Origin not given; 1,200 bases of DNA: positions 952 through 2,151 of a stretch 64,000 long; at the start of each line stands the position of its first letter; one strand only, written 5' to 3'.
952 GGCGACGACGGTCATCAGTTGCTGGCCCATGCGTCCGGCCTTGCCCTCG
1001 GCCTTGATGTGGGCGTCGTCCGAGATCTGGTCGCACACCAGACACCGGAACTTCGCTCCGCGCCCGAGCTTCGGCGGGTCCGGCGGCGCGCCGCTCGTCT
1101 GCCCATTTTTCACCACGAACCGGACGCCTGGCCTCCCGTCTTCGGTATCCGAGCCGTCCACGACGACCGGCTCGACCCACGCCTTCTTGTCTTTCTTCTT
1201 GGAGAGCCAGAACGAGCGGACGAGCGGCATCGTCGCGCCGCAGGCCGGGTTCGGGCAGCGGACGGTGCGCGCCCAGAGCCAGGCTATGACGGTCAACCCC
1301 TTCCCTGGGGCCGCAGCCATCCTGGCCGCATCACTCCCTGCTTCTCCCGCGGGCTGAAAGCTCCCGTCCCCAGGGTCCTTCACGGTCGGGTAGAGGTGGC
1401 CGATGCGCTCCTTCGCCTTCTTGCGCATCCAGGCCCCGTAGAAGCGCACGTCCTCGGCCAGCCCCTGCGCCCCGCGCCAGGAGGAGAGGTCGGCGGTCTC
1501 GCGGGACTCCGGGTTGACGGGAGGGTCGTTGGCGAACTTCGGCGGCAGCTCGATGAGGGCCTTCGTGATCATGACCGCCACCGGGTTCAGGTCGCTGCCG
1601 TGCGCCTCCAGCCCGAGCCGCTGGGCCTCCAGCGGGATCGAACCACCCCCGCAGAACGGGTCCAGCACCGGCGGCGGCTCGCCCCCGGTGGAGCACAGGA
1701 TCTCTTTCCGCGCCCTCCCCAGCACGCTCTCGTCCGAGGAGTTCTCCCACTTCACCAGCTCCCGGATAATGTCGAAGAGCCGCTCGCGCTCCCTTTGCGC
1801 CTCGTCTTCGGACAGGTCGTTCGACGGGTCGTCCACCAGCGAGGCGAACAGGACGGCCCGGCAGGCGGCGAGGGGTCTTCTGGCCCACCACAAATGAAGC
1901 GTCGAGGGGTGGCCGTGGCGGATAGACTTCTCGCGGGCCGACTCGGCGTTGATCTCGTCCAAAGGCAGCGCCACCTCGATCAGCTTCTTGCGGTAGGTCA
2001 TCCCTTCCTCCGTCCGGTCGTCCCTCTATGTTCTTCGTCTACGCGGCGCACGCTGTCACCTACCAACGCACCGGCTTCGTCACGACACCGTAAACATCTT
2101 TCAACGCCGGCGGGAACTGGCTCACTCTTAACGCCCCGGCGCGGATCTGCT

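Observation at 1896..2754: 105-bp near-identical direct repeat duplicates the methyltransferase 5' end and brackets a 649-bp inserted cassette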

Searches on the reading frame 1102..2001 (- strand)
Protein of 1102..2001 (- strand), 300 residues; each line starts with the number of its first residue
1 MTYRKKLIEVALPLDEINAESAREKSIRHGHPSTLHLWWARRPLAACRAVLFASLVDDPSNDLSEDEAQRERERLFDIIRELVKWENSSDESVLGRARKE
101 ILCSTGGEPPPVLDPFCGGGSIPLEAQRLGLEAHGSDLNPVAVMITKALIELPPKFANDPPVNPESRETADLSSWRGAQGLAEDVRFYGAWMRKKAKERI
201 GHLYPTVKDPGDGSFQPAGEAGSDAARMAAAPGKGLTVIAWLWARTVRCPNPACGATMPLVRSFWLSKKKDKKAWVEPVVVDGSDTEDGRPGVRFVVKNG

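Call 15: find_related_loci(query=window:1252-2001:-, collection=metagenome_contigs, flank=10000)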
Query window:1252-2001:- (250 aa) in metagenome_contigs; peptide patterns used: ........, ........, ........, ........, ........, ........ (x = any residue, [..] = any of these).
600 stretches matched a pattern (row limit reached: there are more); 531 encode a relative of the query (tblastn E <= 1e-3); the best 80 are kept; 80 distinct loci.
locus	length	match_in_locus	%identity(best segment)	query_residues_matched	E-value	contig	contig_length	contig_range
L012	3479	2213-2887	83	1-250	6e-137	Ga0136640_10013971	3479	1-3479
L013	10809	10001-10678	75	1-250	8e-118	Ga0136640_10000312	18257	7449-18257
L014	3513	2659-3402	68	1-250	1e-114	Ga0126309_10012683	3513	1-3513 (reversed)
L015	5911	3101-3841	68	1-250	4e-110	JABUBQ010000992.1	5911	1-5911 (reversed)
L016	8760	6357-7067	69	1-250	1e-109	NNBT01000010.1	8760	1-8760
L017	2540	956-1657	71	3-250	2e-113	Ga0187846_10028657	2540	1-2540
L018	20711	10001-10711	69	1-250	8e-109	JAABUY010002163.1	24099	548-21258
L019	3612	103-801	69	4-250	2e-110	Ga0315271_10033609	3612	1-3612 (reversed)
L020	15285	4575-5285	70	1-250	1e-108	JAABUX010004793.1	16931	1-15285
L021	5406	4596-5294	71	4-250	1e-108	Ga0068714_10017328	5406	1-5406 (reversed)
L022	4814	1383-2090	70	2-250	1e-108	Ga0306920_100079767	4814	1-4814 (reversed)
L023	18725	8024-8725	68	3-250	1e-107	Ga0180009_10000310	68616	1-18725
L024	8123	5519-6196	68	1-250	3e-107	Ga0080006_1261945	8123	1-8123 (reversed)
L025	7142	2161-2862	69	4-250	7e-107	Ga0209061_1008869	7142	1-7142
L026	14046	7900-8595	68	3-250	2e-106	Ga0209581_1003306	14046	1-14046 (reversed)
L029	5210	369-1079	67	1-250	2e-106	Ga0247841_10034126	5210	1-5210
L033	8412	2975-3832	60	1-250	6e-106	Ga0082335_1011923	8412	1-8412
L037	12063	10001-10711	66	2-250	1e-105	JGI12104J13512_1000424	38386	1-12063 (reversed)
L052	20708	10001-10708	65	2-250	2e-103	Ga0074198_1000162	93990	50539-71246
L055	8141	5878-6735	58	1-250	1e-102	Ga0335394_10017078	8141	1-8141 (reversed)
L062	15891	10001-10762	64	2-250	1e-101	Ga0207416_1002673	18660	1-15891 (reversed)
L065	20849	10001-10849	58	1-250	3e-101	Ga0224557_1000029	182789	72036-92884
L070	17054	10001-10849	59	1-250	3e-100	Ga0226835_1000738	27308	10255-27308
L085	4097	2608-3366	62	1-250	4e-98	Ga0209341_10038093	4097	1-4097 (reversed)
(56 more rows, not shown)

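Call 21: search_protein_families(library=pfam, proteins=[L022:1018-1380:+, L026:6030-7787:+, L033:2388-2978:+, L085:752-1369:+, L085:1366-2481:+, L062:9155-9871:-], max_evalue=0.001)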
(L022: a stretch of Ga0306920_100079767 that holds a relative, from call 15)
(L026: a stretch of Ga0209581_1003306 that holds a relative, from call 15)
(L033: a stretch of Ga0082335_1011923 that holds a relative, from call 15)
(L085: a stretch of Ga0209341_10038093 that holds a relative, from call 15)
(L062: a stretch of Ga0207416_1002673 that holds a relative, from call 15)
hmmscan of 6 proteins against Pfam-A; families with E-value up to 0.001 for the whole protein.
L022:1018-1380:+ (120 aa): 0 families

L026:6030-7787:+ (585 aa): 3 families
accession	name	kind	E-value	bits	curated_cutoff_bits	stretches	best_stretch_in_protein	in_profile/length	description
PF13749.12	HATPase_c_4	-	7e-19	68.1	26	1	335-420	3-89/89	Putative ATP-dependent DNA helicase recG C-terminal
PF04326.19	SLFN_AlbA_2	-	2.2e-16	60.9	25.3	1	38-142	1-105/118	Schlafen, AlbA_2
PF06224.18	AlkZ-like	-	6.7e-05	23.1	25.9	1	454-574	95-218/329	DNA glycosylase AlkZ-like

L033:2388-2978:+ (196 aa): 0 families

L085:752-1369:+ (205 aa): 1 family
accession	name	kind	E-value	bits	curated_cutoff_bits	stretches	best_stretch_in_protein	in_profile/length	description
PF14487.12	DarT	-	1.1e-39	136.7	22.5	1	10-200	1-201/201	ssDNA thymidine ADP-ribosyltransferase, DarT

L085:1366-2481:+ (371 aa): 1 family
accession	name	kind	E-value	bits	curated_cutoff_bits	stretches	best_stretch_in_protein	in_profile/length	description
PF01661.27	Macro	-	6.5e-15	55.6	22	1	19-126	1-114/118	Macro domain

L062:9155-9871:- (238 aa): 1 family
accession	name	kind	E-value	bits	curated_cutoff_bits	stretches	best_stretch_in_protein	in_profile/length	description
PF01936.24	NYN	-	2.3e-11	44.8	24.2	1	126-224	48-143/145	NYN domain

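Call 22: search_protein_families(library=pfam, proteins=[L037:9337-9630:+, L037:9617-9910:+, L052:9633-9908:+, L055:4475-5551:-, L055:5361-5879:-, L065:7274-8437:+, L065:8418-9962:+, L029:1344-2693:-, L021:3948-4568:+, L033:670-2145:+], max_evalue=0.001)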
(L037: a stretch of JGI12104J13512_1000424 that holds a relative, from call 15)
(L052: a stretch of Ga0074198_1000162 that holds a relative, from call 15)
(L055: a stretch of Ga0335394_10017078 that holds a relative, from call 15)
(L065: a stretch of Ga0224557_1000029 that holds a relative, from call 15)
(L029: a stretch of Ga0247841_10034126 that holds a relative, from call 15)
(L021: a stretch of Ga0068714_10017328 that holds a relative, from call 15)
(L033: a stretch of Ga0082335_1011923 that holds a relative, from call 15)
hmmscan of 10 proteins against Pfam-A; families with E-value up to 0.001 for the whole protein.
L037:9337-9630:+ (97 aa): 0 families

L037:9617-9910:+ (97 aa): 3 families
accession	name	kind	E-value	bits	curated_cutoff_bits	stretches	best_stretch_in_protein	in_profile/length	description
PF05016.21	ParE_toxin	-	8.4e-10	39.5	23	1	14-94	3-89/89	ParE toxin of type II toxin-antitoxin system, parDE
PF15738.11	YafQ_toxin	-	1.1e-05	26.1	30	1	19-94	14-87/88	Bacterial toxin of type II toxin-antitoxin system, YafQ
PF15781.12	ParE-like_toxin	-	0.00031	21.1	28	1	22-95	7-84/87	ParE-like toxin of type II bacterial toxin-antitoxin system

L052:9633-9908:+ (91 aa): 3 families
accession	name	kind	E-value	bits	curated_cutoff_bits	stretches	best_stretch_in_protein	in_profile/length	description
PF05016.21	ParE_toxin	-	3.4e-09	37.6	23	1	9-88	4-89/89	ParE toxin of type II toxin-antitoxin system, parDE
PF15738.11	YafQ_toxin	-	5e-05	23.9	30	1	10-88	7-87/88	Bacterial toxin of type II toxin-antitoxin system, YafQ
PF15781.12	ParE-like_toxin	-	0.00097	19.5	28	0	13-89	8-84/87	ParE-like toxin of type II bacterial toxin-antitoxin system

L055:4475-5551:- (358 aa): 0 families

L055:5361-5879:- (172 aa): 0 families

L065:7274-8437:+ (387 aa): 0 families

L065:8418-9962:+ (514 aa): 0 families

L029:1344-2693:- (449 aa): 0 families

L021:3948-4568:+ (206 aa): 1 family
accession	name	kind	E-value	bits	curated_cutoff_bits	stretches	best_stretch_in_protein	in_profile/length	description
PF01936.24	NYN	-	1.9e-08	35.4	24.2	1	95-172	71-139/145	NYN domain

L033:670-2145:+ (491 aa): 3 families
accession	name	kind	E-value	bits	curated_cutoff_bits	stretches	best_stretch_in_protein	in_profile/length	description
PF21247.3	Fic-like_C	-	9.6e-23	80.3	27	1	415-476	2-64/64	Filamentation induced by cAMP protein Fic-like, C-terminal domain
PF13749.12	HATPase_c_4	-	8.1e-22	77.5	26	1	298-385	1-89/89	Putative ATP-dependent DNA helicase recG C-terminal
PF04326.19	SLFN_AlbA_2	-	1.7e-16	61.2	25.3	1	14-125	1-117/118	Schlafen, AlbA_2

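Call 67: find_homologous_proteins(query=window:1102-2001:-, max_evalue=1e-60)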
Query window:1102-2001:- (300 aa): 5155 proteins with E <= 1e-60 among 8000 candidates; the best 120 are listed.
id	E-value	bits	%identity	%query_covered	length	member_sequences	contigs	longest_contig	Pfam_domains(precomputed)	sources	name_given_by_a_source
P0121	1.7e-156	538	82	100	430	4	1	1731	PF06634.18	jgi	jgi:putative DNA methylase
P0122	3.7e-154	531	82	100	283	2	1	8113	PF06634.18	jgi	-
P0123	2.0e-149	515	79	99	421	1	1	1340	PF06634.18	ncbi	-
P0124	1.1e-132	460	74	100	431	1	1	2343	PF06634.18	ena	-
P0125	6.6e-132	457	72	100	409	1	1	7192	PF06634.18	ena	-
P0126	8.2e-132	457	73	100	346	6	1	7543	PF06634.18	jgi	jgi:putative DNA methylase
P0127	6.6e-131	454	73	100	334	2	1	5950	PF06634.18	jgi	-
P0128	7.4e-131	454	71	99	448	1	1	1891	PF06634.18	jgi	jgi:putative DNA methylase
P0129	8.5e-131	454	73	99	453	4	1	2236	PF06634.18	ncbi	-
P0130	1.8e-129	449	72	100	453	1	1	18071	PF06634.18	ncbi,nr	ncbi:MAG: DUF1156 domain-containing protein, partial [Actinomycetota bacterium]|nr:DUF1156 domain-co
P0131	7.1e-129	447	72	100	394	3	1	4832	PF06634.18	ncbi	ncbi:MAG: hypothetical protein CYG60_19445, partial [Actinobacteria bacterium]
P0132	8.2e-129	447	72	100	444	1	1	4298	PF06634.18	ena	-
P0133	1.2e-127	443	82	85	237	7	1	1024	PF06634.18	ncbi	-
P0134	6.1e-127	441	72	100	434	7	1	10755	PF06634.18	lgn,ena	-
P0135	2.6e-126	439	70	99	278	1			PF06634.18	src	-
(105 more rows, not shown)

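Call 75: search_protein_families(library=pfam, proteins=[L070:9036-9998:+], max_evalue=0.001)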
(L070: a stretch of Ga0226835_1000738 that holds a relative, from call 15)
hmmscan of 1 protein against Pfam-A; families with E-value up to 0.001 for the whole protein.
L070:9036-9998:+ (320 aa): 1 family
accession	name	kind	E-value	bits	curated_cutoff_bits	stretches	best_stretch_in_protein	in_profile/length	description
PF07751.16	Abi_2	-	6.7e-54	183.4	25.6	1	48-236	3-184/184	Abi-like protein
